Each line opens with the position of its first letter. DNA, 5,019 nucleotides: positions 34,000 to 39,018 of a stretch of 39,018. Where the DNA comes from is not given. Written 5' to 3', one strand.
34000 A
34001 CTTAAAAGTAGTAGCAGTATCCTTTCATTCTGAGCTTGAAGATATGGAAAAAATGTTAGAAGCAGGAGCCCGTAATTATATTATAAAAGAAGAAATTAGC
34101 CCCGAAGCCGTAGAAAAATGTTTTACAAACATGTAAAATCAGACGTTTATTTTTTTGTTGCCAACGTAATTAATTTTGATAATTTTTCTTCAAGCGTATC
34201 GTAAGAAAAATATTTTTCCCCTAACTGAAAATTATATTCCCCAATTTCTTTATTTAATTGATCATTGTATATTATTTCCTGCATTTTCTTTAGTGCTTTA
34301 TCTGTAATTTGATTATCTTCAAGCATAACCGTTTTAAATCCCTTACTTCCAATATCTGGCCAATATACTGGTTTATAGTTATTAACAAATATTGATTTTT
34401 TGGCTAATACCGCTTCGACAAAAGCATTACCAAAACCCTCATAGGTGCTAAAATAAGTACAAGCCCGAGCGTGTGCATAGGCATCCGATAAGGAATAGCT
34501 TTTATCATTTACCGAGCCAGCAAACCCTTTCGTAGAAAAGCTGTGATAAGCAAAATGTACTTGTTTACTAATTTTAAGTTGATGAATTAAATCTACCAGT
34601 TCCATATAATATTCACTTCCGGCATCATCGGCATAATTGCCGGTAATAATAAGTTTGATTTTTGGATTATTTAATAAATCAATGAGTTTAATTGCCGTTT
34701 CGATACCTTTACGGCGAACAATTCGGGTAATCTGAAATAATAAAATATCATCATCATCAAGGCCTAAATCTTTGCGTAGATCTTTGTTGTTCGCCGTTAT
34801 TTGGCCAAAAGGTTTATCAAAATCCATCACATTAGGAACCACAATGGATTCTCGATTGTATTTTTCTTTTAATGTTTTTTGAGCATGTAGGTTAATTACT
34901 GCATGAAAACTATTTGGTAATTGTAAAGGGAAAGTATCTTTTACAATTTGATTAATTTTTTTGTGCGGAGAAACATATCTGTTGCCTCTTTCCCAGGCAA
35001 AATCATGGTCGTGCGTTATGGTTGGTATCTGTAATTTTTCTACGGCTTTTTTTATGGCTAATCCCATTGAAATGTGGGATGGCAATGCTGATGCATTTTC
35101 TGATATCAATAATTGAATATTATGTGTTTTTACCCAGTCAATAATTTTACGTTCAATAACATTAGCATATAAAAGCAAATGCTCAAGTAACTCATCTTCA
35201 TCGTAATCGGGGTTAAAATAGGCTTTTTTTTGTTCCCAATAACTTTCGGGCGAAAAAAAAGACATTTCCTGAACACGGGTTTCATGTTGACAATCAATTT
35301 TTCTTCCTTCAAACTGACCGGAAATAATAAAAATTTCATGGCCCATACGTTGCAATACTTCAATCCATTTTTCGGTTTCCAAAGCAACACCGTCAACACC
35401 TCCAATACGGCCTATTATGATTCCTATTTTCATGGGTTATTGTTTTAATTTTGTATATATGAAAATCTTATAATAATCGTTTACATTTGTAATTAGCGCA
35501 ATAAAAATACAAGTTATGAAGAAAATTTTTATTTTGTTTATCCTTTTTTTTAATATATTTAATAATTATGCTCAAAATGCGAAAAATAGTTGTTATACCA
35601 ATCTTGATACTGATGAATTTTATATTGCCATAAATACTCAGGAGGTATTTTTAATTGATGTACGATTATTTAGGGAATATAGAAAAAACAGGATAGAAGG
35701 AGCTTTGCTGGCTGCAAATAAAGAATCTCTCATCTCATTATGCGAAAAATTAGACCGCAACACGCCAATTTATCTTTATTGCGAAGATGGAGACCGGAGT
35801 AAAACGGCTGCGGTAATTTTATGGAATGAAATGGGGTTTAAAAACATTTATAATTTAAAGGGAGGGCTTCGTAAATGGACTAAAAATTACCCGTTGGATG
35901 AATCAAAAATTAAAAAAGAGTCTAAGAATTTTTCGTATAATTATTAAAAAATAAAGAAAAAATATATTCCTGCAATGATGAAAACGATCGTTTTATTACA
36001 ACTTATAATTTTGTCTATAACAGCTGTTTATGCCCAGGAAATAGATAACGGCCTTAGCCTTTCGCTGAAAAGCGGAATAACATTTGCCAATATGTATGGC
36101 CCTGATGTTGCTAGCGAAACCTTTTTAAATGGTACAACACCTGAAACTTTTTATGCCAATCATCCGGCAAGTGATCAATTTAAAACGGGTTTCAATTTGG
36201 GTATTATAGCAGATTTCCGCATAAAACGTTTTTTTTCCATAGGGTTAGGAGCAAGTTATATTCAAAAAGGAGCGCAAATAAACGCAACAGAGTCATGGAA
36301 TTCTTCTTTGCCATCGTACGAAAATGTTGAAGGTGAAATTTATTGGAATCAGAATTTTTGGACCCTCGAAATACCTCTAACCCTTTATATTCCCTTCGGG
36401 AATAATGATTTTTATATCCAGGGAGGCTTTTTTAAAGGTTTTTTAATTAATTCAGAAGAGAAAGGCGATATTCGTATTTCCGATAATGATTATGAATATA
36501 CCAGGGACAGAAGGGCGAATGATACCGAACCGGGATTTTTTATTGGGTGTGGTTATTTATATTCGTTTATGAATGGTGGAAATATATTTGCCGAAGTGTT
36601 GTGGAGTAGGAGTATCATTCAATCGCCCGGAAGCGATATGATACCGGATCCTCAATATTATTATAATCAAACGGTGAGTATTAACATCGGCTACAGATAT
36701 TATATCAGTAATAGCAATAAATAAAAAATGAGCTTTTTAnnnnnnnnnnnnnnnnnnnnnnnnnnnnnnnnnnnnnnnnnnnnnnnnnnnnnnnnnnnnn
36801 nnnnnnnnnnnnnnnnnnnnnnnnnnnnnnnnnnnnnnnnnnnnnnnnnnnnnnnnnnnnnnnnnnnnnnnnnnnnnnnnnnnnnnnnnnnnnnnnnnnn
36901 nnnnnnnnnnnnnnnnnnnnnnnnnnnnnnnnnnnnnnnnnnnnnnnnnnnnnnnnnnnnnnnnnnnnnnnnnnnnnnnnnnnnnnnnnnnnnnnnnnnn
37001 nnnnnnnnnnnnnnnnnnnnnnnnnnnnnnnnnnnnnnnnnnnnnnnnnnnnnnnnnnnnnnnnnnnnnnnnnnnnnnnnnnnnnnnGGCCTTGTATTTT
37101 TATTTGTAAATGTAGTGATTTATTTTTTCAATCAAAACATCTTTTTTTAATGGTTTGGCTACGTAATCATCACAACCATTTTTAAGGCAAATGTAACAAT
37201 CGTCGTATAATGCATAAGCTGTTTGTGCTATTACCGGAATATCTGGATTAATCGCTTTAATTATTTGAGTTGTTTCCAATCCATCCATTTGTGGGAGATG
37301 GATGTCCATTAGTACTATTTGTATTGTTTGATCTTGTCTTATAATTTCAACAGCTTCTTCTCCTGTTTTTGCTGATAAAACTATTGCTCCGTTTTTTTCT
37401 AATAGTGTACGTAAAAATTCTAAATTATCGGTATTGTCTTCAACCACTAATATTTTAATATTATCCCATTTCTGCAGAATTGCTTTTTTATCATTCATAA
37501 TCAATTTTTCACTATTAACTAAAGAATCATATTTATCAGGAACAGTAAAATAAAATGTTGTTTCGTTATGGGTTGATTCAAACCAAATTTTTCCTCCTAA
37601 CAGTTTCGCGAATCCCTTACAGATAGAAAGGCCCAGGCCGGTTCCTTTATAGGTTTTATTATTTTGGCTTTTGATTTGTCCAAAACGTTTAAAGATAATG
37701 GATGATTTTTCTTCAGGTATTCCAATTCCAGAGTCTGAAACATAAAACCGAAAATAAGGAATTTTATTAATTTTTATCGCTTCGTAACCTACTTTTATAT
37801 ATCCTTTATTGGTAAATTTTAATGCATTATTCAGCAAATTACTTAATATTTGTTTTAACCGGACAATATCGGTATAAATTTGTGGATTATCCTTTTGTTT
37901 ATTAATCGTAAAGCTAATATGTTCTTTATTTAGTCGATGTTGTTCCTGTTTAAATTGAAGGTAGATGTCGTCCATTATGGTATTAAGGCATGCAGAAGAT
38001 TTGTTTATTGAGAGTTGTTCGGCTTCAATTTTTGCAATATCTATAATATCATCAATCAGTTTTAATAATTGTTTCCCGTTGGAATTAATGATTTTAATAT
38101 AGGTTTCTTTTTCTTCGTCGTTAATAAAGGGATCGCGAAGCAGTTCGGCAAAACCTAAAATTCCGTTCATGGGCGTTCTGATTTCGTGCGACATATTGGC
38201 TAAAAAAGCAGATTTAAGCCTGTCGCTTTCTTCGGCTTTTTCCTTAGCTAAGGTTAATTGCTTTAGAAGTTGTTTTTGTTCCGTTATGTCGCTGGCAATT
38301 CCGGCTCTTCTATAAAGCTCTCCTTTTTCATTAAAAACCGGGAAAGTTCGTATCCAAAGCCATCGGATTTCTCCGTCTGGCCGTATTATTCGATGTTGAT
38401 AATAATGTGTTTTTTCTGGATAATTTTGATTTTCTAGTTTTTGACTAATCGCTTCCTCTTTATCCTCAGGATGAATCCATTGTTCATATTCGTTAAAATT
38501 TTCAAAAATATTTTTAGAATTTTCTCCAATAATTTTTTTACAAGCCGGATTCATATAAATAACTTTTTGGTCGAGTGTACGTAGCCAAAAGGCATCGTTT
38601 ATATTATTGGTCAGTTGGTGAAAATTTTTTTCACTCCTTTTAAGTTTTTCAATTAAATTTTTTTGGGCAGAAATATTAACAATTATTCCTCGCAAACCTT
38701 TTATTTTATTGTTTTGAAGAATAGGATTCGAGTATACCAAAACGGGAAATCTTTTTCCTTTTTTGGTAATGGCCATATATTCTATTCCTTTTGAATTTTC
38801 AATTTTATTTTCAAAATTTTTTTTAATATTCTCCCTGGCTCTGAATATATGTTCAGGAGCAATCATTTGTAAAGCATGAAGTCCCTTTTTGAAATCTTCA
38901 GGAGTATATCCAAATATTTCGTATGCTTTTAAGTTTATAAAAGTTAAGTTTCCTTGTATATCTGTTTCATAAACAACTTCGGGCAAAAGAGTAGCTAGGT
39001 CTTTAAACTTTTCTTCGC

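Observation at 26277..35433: Candidate glyco-signalling locus: giant GT fusion - hemW - 4xPAS kinase - REC-only regulator, closed by a convergent GT paralogue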

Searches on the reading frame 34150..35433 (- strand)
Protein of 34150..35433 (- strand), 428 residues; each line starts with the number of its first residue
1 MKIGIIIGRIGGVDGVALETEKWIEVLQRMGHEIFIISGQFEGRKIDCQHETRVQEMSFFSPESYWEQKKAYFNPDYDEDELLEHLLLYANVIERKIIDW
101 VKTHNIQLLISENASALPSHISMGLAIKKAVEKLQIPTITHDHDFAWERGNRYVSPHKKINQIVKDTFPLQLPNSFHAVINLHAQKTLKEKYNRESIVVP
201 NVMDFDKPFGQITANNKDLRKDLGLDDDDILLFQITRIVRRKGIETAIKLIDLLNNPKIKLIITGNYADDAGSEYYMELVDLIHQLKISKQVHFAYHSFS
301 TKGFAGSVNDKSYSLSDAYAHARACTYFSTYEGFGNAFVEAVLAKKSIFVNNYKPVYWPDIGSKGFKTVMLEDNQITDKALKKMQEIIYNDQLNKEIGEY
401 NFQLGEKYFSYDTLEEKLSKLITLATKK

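Call 3: search_protein_families(library=pfam, proteins=[window:34150-35433:-], max_evalue=0.01)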
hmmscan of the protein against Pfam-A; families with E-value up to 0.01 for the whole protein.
window:34150-35433:- (428 aa): 3 families
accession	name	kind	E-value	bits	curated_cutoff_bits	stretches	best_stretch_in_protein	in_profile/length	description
PF00534.26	Glycos_transf_1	-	1.2e-14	54.6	26.4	1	217-401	3-169/172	Glycosyl transferases group 1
PF13692.12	Glyco_trans_1_4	-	2e-05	25.3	27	1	235-352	7-107/142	Glycosyl transferases group 1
PF13439.12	Glyco_transf_4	-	0.0096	16.4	28.5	0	23-179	11-140/170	Glycosyltransferase Family 4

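Call 4: search_protein_families(library=ncbifam, proteins=[window:34150-35433:-], max_evalue=0.001)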
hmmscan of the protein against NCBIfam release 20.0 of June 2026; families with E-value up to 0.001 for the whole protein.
window:34150-35433:- (428 aa): 7 families
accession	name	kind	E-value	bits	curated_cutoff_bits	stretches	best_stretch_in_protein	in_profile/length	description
NF041101.1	manno_glu_gly_synth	equivalog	1.8e-66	224.7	640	1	1-422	1-431/431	mannosylglucosylglycerate synthase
TIGR04047.1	MSMEG_0565_glyc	hypoth_equivalog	2.2e-08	33.6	259.85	1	181-357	146-312/373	MSMEG_0565 family glycosyltransferase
NF038295.1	EPS_HpsP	equivalog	4.8e-07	29.1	550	1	197-418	179-380/388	hormogonium polysaccharide biosynthesis glycosyltransferase HpsP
NF038255.1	exopoly_VpsD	equivalog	9.8e-07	28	300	1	187-345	170-306/381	VpsD family glycosyltransferase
NF038298.1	EPS_HpsO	equivalog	9.8e-06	24.6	575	1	181-406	154-368/388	hormogonium polysaccharide biosynthesis glycosyltransferase HpsO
NF047684.1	TeichurnBiosyTuaC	equivalog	9.2e-05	21.5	550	1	183-263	174-252/391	teichuronic acid biosynthesis protein TuaC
TIGR02095.1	glgA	subfamily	0.00038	19.2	328.45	1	209-268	272-333/477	glycogen/starch synthase, ADP-glucose type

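Call 21: search_solved_structures(query=window:34150-35433:-, max_evalue=0.01)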
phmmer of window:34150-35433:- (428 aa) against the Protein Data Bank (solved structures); distinct sequences matched with E-value up to 0.01: 0.

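Call 33: find_homologous_proteins(query=window:34150-35433:-, max_evalue=1e-10)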
Query window:34150-35433:- (428 aa): 3355 proteins with E <= 1e-10 among 8000 candidates; the best 120 are listed.
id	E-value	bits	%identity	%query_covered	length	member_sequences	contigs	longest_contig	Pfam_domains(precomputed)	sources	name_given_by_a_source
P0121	1.0e-265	899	92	96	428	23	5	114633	PF00534.27,PF13692.13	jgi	-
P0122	3.8e-261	884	90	96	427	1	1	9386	PF00534.27,PF13692.13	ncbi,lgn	ncbi:MAG: glycosyltransferase [Thiohalospira sp.]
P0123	4.0e-259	878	89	96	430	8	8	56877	PF00534.27,PF13692.13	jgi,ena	-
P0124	6.7e-257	870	89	96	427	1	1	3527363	PF00534.27,PF13692.13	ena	-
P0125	4.6e-254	861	88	96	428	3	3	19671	PF00534.27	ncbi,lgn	ncbi:MAG: glycosyltransferase family 4 protein [Bacteroidales bacterium]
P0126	2.0e-237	806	81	96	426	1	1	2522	PF00534.27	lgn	-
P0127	5.7e-234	795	81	96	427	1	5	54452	PF00534.27,PF13692.13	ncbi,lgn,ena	-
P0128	1.5e-233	793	81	96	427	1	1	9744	PF00534.27,PF13692.13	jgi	jgi:glycosyltransferase involved in cell wall biosynthesis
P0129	8.7e-233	791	79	96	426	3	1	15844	PF00534.27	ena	-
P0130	4.9e-232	788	79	96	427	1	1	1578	PF00534.27,PF13692.13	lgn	-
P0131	5.3e-231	785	79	96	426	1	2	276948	PF00534.27,PF13692.13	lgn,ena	-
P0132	7.0e-231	785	79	96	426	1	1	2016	PF00534.27,PF13692.13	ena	-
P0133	9.3e-231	784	80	96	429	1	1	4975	PF00534.27,PF13692.13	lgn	-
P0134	1.1e-230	784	81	96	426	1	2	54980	PF00534.27,PF13692.13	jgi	jgi:glycosyltransferase involved in cell wall biosynthesis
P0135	1.6e-230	783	80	96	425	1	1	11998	PF00534.27,PF13692.13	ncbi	-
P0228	1.9e-196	671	67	96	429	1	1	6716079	PF00534.27,PF13692.13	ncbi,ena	-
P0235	5.0e-196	670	67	97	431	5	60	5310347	PF00534.27,PF13692.13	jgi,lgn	jgi:glycosyltransferase involved in cell wall biosynthesis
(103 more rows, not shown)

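Call 63: find_encoding_contigs(protein=P0228, flank=10000, max_places=1)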
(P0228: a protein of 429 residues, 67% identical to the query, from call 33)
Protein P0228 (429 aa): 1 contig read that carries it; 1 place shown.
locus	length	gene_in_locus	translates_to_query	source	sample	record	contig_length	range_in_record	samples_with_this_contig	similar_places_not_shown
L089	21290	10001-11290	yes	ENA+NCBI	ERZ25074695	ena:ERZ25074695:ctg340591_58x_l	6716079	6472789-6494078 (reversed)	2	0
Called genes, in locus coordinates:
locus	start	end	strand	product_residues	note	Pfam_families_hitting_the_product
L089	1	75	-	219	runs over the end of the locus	PF09365:DUF2461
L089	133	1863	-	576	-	PF04551:GcpE, PF26540:GcpE_C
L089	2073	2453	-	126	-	PF00072:Response_reg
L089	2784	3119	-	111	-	-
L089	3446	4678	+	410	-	-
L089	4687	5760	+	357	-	PF25919:BSH_CusB (faint), PF25973:BSH_CzcB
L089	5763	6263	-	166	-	PF06172:Cupin_5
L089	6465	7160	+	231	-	PF13189:Cytidylate_kin2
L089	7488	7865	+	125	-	PF09345:SiaC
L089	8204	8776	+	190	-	PF14059:DUF4251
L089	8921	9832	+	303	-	PF28533:DUF8429, PF28532:DUF8428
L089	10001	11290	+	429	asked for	PF00534:Glycos_transf_1, PF13692:Glyco_trans_1_4 (weak)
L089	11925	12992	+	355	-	PF02606:LpxK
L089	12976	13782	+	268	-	PF01048:PNP_UDP_1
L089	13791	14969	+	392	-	PF07690:MFS_1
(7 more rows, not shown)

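Call 64: find_encoding_contigs(protein=P0235, flank=10000, max_places=2)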
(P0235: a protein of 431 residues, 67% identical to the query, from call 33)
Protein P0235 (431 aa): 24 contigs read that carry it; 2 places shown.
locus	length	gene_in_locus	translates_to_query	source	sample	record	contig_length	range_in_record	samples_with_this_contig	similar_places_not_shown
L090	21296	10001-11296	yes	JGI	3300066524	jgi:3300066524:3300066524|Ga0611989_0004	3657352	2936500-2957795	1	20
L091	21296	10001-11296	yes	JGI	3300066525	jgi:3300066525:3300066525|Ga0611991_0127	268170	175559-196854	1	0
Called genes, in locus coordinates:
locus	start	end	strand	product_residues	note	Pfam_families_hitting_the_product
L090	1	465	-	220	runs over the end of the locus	PF09365:DUF2461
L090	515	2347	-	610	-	PF04551:GcpE, PF26540:GcpE_C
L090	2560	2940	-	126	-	PF00072:Response_reg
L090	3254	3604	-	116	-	-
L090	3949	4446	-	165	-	PF06172:Cupin_5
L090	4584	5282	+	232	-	PF13189:Cytidylate_kin2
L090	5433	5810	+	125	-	PF09345:SiaC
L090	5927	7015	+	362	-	-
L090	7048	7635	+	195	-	PF14059:DUF4251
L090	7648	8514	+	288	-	-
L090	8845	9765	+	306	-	PF28533:DUF8429, PF28532:DUF8428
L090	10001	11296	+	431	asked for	PF00534:Glycos_transf_1, PF13692:Glyco_trans_1_4 (weak)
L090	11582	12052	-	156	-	-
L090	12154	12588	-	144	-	PF13279:4HBT_2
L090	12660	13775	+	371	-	PF01008:IF-2B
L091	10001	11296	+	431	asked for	PF00534:Glycos_transf_1, PF13692:Glyco_trans_1_4 (weak)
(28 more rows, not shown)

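Call 79: search_protein_families(library=padloc, proteins=[window:34150-35433:-], max_evalue=0.001)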
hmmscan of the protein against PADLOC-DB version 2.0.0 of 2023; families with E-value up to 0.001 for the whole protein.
window:34150-35433:- (428 aa): 0 families

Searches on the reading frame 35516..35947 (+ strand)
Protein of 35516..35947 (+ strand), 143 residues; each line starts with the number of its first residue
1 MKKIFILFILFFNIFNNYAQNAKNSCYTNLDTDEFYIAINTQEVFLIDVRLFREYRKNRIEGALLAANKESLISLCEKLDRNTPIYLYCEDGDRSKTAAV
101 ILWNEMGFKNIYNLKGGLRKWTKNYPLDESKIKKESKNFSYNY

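Call 8: search_protein_families(library=pfam, proteins=[window:35516-35947:+], max_evalue=0.001)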
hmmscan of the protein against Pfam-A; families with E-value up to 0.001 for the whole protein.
window:35516-35947:+ (143 aa): 1 family
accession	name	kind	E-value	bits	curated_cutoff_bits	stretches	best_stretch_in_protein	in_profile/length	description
PF00581.25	Rhodanese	-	1.5e-18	67.5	22.2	1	32-123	2-101/102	Rhodanese-like domain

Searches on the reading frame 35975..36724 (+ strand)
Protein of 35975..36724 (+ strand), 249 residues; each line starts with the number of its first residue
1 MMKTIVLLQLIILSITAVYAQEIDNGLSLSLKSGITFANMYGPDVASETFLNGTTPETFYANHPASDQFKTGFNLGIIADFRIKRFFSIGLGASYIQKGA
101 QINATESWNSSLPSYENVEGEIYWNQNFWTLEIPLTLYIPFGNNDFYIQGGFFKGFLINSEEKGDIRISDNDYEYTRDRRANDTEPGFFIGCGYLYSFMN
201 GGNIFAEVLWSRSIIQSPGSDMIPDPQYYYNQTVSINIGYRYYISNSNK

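Call 8: search_protein_families(library=pfam, proteins=[window:35975-36724:+], max_evalue=0.001)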
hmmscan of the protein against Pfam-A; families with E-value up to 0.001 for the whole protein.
window:35975-36724:+ (249 aa): 2 families
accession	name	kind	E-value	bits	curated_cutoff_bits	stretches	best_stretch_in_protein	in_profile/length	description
PF13568.12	OMP_b-brl_2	-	1.8e-11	44.9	27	1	20-196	2-156/175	Outer membrane protein beta-barrel domain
PF13505.12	OMP_b-brl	-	1.4e-05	25.8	28.7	1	10-241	6-174/175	Outer membrane protein beta-barrel domain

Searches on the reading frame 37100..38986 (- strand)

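Call 8: search_protein_families(library=pfam, proteins=[window:37100-38986:-], max_evalue=0.001)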
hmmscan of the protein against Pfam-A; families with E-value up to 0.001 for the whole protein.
window:37100-38986:- (628 aa): 8 families
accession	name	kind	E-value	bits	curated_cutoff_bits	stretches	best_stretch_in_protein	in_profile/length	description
PF00072.30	Response_reg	-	6.3e-26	91.2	30.2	1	512-623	1-111/111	Response regulator receiver domain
PF02518.31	HATPase_c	-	2.7e-25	89.4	26.4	1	373-484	2-109/111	Histidine kinase-, DNA gyrase B-, and HSP90-like ATPase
PF08447.18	PAS_3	-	2.6e-23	82.5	25.6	2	142-230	1-88/89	PAS fold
PF00512.31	HisKA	-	2.6e-23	82.3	26.9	1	258-323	2-66/66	His Kinase A (phospho-acceptor) domain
PF13426.13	PAS_9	-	4.3e-22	78.8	27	2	130-236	1-103/103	PAS domain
PF13188.13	PAS_8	-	7.4e-09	35.6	21.8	1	122-176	3-58/65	PAS domain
PF08448.16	PAS_4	-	1.3e-07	32.3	23.1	1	128-238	3-109/110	PAS fold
PF00989.32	PAS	-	2.2e-07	31.3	22.6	1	122-224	3-103/113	PAS fold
